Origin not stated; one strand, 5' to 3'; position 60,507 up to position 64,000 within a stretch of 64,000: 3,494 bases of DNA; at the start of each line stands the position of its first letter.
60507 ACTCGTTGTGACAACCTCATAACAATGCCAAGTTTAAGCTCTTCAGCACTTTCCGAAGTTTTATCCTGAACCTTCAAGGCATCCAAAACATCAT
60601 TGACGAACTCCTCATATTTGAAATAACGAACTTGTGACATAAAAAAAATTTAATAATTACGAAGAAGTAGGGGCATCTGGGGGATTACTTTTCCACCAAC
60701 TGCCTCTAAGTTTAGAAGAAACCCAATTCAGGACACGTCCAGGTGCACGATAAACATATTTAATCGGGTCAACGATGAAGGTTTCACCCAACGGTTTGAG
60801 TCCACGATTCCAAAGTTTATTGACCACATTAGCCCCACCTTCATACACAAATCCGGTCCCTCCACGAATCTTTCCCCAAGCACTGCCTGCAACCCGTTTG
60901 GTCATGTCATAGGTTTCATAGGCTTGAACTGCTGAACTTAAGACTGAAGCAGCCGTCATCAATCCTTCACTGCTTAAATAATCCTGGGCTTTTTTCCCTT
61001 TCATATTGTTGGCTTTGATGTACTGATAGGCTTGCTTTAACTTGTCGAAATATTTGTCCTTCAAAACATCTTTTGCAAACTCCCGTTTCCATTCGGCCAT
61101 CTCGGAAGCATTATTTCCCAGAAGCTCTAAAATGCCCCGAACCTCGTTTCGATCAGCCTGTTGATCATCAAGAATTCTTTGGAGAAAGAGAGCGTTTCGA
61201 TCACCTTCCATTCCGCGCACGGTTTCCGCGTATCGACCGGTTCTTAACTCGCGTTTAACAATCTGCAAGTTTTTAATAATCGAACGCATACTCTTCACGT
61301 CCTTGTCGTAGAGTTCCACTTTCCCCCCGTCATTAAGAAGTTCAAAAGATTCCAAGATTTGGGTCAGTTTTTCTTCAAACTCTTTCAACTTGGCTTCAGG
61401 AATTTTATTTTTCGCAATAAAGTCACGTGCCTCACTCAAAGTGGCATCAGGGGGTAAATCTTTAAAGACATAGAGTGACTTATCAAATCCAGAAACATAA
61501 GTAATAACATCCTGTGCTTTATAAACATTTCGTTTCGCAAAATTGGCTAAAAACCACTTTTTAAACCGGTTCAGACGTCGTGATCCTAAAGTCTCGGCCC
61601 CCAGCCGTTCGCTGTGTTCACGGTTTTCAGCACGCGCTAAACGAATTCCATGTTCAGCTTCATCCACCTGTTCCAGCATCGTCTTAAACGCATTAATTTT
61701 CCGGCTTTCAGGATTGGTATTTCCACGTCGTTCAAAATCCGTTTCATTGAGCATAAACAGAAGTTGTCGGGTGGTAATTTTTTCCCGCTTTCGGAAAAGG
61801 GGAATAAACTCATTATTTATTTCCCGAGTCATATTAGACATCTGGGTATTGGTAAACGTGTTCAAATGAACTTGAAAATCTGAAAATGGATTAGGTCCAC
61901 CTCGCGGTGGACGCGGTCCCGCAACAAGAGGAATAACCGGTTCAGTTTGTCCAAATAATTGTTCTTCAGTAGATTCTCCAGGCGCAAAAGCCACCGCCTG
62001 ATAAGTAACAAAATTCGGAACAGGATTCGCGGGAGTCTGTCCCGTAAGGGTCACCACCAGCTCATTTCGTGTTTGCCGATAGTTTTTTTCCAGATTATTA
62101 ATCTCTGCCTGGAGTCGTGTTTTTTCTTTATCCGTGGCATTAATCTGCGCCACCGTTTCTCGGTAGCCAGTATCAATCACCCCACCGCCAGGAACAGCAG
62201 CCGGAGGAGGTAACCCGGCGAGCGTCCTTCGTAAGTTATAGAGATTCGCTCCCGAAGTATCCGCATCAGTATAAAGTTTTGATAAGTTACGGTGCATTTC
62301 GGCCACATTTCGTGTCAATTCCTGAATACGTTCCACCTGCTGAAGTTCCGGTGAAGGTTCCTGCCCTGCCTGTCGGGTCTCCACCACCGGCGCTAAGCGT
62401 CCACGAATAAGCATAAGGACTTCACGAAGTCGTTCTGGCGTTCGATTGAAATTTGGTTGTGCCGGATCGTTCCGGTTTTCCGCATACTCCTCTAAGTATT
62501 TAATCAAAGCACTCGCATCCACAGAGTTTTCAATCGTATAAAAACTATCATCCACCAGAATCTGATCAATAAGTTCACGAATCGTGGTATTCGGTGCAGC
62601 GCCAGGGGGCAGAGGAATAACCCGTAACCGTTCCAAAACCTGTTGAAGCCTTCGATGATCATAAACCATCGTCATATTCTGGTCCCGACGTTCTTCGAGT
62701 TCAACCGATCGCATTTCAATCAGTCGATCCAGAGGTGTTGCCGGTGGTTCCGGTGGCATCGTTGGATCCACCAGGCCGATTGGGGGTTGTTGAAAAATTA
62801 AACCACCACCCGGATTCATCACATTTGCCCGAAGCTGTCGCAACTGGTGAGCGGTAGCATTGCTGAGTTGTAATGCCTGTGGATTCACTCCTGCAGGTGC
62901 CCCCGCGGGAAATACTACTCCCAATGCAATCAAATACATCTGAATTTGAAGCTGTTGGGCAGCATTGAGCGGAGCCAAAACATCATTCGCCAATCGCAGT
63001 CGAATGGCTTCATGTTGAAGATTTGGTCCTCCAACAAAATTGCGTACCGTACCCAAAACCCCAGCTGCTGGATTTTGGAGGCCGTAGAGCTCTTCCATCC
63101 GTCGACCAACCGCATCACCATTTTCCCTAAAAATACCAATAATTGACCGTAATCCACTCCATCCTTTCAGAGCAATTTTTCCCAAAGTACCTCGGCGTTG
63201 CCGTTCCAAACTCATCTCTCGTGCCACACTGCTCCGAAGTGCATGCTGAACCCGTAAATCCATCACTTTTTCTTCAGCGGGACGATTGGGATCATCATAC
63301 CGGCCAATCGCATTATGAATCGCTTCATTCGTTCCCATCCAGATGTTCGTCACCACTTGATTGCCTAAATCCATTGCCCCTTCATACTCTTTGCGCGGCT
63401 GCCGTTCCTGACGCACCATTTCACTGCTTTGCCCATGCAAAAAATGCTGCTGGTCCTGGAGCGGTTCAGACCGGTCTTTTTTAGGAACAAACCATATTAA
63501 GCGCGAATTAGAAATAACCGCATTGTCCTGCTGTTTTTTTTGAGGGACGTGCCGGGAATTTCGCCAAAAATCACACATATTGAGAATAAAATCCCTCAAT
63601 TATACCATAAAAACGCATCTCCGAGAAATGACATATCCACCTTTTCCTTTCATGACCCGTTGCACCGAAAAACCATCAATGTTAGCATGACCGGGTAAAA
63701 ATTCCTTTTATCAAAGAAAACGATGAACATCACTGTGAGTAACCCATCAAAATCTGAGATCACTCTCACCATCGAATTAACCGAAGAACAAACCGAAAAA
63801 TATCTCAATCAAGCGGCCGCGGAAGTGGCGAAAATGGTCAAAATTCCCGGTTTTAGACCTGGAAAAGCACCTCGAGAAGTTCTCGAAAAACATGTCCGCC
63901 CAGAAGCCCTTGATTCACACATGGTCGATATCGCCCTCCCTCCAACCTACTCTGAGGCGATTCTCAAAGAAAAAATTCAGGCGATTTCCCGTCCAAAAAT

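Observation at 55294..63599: Five-gene ORFan operon alternating large proteins and small acidic helical proteins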

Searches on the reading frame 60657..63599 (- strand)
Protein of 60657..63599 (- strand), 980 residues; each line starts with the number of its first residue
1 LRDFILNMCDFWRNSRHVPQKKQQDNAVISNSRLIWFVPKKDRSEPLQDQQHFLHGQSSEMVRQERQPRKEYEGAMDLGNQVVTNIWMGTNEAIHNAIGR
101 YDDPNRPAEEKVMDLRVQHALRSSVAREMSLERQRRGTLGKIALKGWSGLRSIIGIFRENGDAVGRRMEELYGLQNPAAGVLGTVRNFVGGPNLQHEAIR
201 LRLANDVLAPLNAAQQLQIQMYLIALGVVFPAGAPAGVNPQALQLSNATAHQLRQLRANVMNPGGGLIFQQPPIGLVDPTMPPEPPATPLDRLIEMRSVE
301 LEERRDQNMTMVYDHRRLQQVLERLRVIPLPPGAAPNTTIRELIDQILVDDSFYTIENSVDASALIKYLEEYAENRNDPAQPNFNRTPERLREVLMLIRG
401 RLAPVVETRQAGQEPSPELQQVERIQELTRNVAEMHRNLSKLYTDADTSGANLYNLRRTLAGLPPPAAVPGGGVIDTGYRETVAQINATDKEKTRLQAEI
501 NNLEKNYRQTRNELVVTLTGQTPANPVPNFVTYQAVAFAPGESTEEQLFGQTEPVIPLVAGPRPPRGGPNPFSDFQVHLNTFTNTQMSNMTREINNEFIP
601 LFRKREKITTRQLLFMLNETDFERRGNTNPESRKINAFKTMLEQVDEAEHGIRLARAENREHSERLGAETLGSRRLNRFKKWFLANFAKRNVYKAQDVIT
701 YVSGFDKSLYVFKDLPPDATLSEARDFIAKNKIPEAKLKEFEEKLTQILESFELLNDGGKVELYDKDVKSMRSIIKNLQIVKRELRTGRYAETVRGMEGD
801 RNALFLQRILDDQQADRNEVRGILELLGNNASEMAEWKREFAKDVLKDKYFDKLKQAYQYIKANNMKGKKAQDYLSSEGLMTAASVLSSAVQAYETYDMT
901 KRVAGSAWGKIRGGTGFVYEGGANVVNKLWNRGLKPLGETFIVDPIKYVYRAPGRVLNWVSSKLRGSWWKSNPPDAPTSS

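Call 6: search_protein_families(library=pfam, proteins=[window:60657-63599:-], max_evalue=1)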
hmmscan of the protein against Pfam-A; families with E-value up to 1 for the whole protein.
window:60657-63599:- (980 aa): 0 families

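Call 7: search_protein_families(library=ncbifam, proteins=[window:60657-63599:-], max_evalue=1)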
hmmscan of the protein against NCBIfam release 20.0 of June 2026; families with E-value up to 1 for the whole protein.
window:60657-63599:- (980 aa): 1 family
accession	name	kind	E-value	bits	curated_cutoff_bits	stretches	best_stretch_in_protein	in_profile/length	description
TIGR01070.1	mutS1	equivalog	0.026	12.8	641.7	1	419-507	353-442/840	DNA mismatch repair protein MutS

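Call 10: search_solved_structures(query=window:60657-63599:-, max_evalue=1)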
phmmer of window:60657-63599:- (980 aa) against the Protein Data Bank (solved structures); distinct sequences matched with E-value up to 1: 6.
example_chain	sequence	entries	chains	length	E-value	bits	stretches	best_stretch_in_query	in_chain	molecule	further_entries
2lo1_A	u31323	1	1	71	0.36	11.9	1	713-767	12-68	DnaJ homolog subfamily A member 1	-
4rfx_A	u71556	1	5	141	0.5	11.4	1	373-440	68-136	Dynactin subunit 1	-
3pcr_A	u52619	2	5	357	0.63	11.1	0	737-813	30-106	EspG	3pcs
2m6y_A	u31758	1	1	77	0.68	11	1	713-766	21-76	DnaJ homolog subfamily A member 1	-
1ddf_A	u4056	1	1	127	0.82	10.7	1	702-773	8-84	FAS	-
8e2o_A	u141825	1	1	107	0.86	10.7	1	714-767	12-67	Isoform 2 of DnaJ homolog subfamily A member 1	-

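Call 13: search_protein_families(library=phrogs, proteins=[window:60657-63599:-], max_evalue=0.1)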
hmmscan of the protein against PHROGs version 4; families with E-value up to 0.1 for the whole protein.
window:60657-63599:- (980 aa): 1 family
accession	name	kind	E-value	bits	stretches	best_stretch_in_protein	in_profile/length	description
phrog_1221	-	unknown function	0.0012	19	1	811-911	209-299/355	-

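Call 14: search_protein_families(library=padloc, proteins=[window:60657-63599:-], max_evalue=0.1)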
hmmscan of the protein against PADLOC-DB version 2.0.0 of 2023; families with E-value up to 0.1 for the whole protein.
window:60657-63599:- (980 aa): 0 families

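Call 15: find_encoding_contigs(protein=window:60657-63599:-, flank=10000, max_places=6)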
Protein window:60657-63599:- (980 aa): no gene with exactly this product is on record in the collection.

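Call 36: find_related_loci(query=window:60657-63599:-, collection=metagenome_contigs, flank=10000)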
Query window:60657-63599:- (980 aa) in metagenome_contigs; peptide patterns used: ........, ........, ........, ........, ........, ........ (x = any residue, [..] = any of these).
72 stretches matched a pattern, but none encodes a relative of the query by tblastn (E <= 1e-3).

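Call 65: search_solved_structures(query=A3, max_evalue=1)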
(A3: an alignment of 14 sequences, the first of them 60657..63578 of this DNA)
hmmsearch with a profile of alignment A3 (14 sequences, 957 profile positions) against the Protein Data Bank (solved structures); distinct sequences matched with E-value up to 1: 16.
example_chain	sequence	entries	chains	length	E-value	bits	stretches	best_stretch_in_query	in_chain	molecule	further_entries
8a3k_UNK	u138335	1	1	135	0.0052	18.2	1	334-444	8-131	sc-apCC-4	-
5hyp_B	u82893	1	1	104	0.022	16.1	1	378-460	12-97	M28 protein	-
8p6j_BBB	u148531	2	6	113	0.032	15.6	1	370-459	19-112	Antiphagocytic M protein, type 3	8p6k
4fi5_A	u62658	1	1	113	0.045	15.1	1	415-508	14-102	Nucleoprotein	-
2yny_A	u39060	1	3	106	0.083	14.2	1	382-458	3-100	GENERAL CONTROL PROTEIN GCN4, PUTATIVE INNER MEMBRANE PROTEIN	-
6a7h_A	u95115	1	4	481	0.15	13.3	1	605-665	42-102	RTX toxin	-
6a8j_A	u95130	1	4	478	0.15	13.3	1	605-665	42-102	RTX toxin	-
5w6l_A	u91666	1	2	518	0.17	13.1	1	605-665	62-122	RTX repeat-containing cytotoxin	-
8qox_B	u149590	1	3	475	0.2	12.9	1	370-456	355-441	Conserved membrane protein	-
1l8d_A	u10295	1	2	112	0.2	12.9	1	363-459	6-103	DNA double-strand break repair rad50 ATPase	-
5zhy_A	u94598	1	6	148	0.23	12.7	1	372-466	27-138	Spike glycoprotein, Spike glycoprotein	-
2wpq_A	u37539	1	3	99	0.27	12.5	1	381-458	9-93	TRIMERIC AUTOTRANSPORTER ADHESIN FRAGMENT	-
6zff_A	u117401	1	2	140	0.44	11.8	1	339-459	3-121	DNA double-strand break repair Rad50 ATPase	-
2wpr_A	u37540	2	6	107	0.52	11.6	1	371-459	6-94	TRIMERIC AUTOTRANSPORTER ADHESIN FRAGMENT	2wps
4r0r_A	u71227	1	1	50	0.65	11.2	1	432-469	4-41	eboIZN21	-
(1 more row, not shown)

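Call 103: search_protein_families(library=pfam, alignment_id=A3, max_evalue=0.01)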
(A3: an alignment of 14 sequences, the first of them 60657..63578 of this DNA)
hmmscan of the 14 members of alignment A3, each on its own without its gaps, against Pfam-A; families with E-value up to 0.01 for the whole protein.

A. member 1, window:60657-63578:- (973 aa): 0 families

B. families by the number of members that match (of 14 scanned): 2 families
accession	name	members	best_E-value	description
PF07083.16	DUF1351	1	0.0059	Protein of unknown function (DUF1351)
PF18852.6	LPD34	1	0.0083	Large polyvalent protein associated domain 34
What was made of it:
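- On Polymorphic toxin / immunity pair: No toxin domain found (calls 6, 103).
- No toxin domain in Pfam (calls 6, 103).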

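Call 108: predict_structure(alignment_id=A7)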
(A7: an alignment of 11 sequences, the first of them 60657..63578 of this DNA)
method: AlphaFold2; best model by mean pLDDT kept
length: 973 residues; sequences in the alignment: 11
mean_pLDDT: 68.5   pTM: 0.62
mean pLDDT of the five models: 68.5, 65.2, 64.6, 61.6, 60.9
residues with pLDDT >= 90: 69; 70-90: 508; 50-70: 167; < 50: 229
segments of 3 or more residues with pLDDT < 50: 1-45, 49-72, 131-154, 168-186, 255-278, 463-468, 560-565, 823-826, 899-973
pLDDT, mean of each block of 10 residues (from residue 1): 37 34 30 39 49 40 31 60 68 60 79 78 66 44 37 56 64 30 46 84 80 80 69 84 82 49 33 45 86 84 82 81 57 81 78 89 77 63 85 81 75 88 91 88 87 74 49 84 90 90 88 76 81 70 71 52 53 80 89 84 93 87 88 92 85 77 60 66 72 80 82 85 86 89 68 73 87 90 85 79 87 79 58 76 83 85 82 76 63 53 40 41 40 30 25 31 30 26
secondary structure, 60 per line:
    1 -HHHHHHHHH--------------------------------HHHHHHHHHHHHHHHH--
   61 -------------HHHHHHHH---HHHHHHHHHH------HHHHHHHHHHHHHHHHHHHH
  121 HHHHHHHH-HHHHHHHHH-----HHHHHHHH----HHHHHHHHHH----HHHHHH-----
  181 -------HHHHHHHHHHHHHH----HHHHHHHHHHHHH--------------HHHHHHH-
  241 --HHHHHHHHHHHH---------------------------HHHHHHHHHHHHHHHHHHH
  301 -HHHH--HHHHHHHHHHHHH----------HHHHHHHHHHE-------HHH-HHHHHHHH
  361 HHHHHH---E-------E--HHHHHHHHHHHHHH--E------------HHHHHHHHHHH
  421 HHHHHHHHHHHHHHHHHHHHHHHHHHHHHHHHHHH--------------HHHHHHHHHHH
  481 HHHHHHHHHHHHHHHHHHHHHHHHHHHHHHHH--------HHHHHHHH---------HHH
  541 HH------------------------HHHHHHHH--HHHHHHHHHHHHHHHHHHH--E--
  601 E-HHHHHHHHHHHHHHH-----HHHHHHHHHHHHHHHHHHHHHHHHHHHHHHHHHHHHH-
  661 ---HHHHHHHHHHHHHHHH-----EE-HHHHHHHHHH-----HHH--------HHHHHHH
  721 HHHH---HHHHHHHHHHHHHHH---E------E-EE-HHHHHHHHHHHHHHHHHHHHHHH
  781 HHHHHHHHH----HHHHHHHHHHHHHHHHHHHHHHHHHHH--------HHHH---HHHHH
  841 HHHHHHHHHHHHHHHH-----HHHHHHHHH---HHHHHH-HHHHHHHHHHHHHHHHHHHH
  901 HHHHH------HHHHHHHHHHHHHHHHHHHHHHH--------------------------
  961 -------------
elements in order (helices of 4 or more, strands of 3 or more residues): H2-10 H43-58 H74-81 H85-94 H101-128 H130-138 H144-151 H156-165 H170-175 H188-201 H206-218 H233-239 H243-254 H282-300 H302-305 H308-320 H331-340 H353-366 H381-394 H410-455 H470-512 H521-528 H538-542 H567-574 H577-595 H603-617 H623-659 H664-679 H688-697 H714-724 H728-742 H758-789 H794-820 H829-832 H836-856 H862-870 H874-879 H881-905 H912-934
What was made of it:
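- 60657..63578 (-): Gene A: 973 aa counted from ATG 63578 (the ORF extends to TTG 63599). Basic, all-helical, core member of the cluster. AF2 model: pLDDT 68.5, pTM 0.62, all helices, long helices at 410-455 and 470-512 (call 108).
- Closest known: Bacterial membrane-associated coiled-coil or cytoskeletal scaffolds. Different: The AF2 model of A is a compact helical assembly (pTM 0.62), not an extended filament-forming coiled coil (call 108).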

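Call 110: fold_search(model_id=the predicted structure, library=pdb)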
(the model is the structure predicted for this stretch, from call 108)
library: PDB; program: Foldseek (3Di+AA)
matches with E <= 10: 61; with E <= 0.001: 0
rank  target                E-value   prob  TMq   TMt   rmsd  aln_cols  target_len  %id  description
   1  9exz_B                1.1e+00  0.06  0.07  0.11  37.1       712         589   12  Efficient and scalable protein design using a relaxed sequence space (released 2024-10-16)
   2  9g3d_A                1.2e+00  0.13  0.09  0.19  36.6       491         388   13  Cryo-EM structure of SbmA in the inward-facing-narrow conformation bound to 2 sybodies (released 2025-07-23)
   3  7psl_A                1.7e+00  0.15  0.10  0.14  31.3       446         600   11  S. cerevisiae Atm1 in MSP1D1 nanodiscs in nucleotide-free state (released 2021-12-29)
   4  8t46_B                2.3e+00  0.09  0.08  0.13  34.2       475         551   10  Transporter associated with antigen processing (TAP) in the apo state (released 2024-06-12)
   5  6rw9_A                2.4e+00  0.02  0.06  0.03  54.4       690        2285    9  Cryo-EM structure of Morganella morganii TcdA4 (released 2019-10-23)
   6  9bd6_A                2.7e+00  0.05  0.06  0.09  35.0       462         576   10  PaMsbA in an occluded, outward conformation (released 2025-09-03)
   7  6p6j_A                2.8e+00  0.06  0.07  0.11  31.4       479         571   11  Structure of YbtPQ importer with substrate Ybt-Fe bound (released 2020-03-04)
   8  7ph3_A                2.8e+00  0.05  0.06  0.09  34.5       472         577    9  AMP-PNP bound nanodisc reconstituted MsbA with nanobodies, spin-labeled at position A60C (released 2022-08-24)
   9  7pru_A                3.1e+00  0.10  0.09  0.14  31.6       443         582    9  Structure of CtAtm1 in the inward-facing partially occluded with cargo bound (released 2022-08-10)
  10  7vr1_A                3.1e+00  0.04  0.08  0.11  37.8       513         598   11  Cryo-EM structure of the ATP-binding cassette sub-family D member 1 from Homo sapiens (released 2022-10-26)
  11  4q4a_B                3.3e+00  0.08  0.09  0.14  35.0       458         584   11  Improved model of AMP-PNP bound TM287/288 (released 2014-07-16)
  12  9cus_C                3.3e+00  0.03  0.06  0.09  35.0       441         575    9  BmrCD in the outward-facing conformation bound to Hoechsts (released 2025-08-13)
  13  3qf4_B                3.3e+00  0.03  0.06  0.09  34.4       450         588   11  Crystal structure of a heterodimeric ABC transporter in its inward-facing conformation (released 2012-03-28)
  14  6tqe_A                3.4e+00  0.05  0.09  0.12  40.2       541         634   11  The structure of ABC transporter Rv1819c without addition of substrate (released 2020-04-01)
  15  7psm_A                3.5e+00  0.04  0.06  0.09  34.0       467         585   10  S. cerevisiae Atm1 in MSP1D1 nanodiscs with bound AMP-PNP and Mg2+ (released 2021-12-29)
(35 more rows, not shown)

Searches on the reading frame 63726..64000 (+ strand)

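Call 29: find_related_loci(query=window:63726-64000:+, collection=genome_contigs, flank=10000)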
Query window:63726-64000:+ (91 aa) in genome_contigs; peptide patterns used: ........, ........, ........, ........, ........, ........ (x = any residue, [..] = any of these).
345 stretches matched a pattern; 5 encode a relative of the query (tblastn E <= 1e-3); 5 distinct loci.
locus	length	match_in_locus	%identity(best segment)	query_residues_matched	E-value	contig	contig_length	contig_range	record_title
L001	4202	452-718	42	2-90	1e-19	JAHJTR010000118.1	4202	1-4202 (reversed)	MAG: Patescibacteria group bacterium isolate OS_PC_MetaG.mb.61 OS_PC_MetaG.mb.61_k141_337500, whole genome shotgun seque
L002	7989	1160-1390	40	14-90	3e-14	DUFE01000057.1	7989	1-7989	MAG TPA_asm: Dehalococcoidia bacterium isolate W693 Contig57, whole genome shotgun sequence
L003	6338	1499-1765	37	2-90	4e-14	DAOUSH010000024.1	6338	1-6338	MAG TPA_asm: Dehalococcoidia bacterium isolate CSMAG_541 CSMAG_541_k127_109518_length_6338_cov_7.0000, whole genome shot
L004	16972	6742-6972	35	14-90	3e-13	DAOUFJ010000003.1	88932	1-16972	MAG TPA_asm: Dehalococcoidales bacterium isolate R103_7 k99_179014, whole genome shotgun sequence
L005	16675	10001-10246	35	9-90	3e-12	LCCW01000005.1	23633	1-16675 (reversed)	MAG: Candidatus Kuenenbacteria bacterium GW2011_GWA2_42_15 UV02_C0005, whole genome shotgun sequence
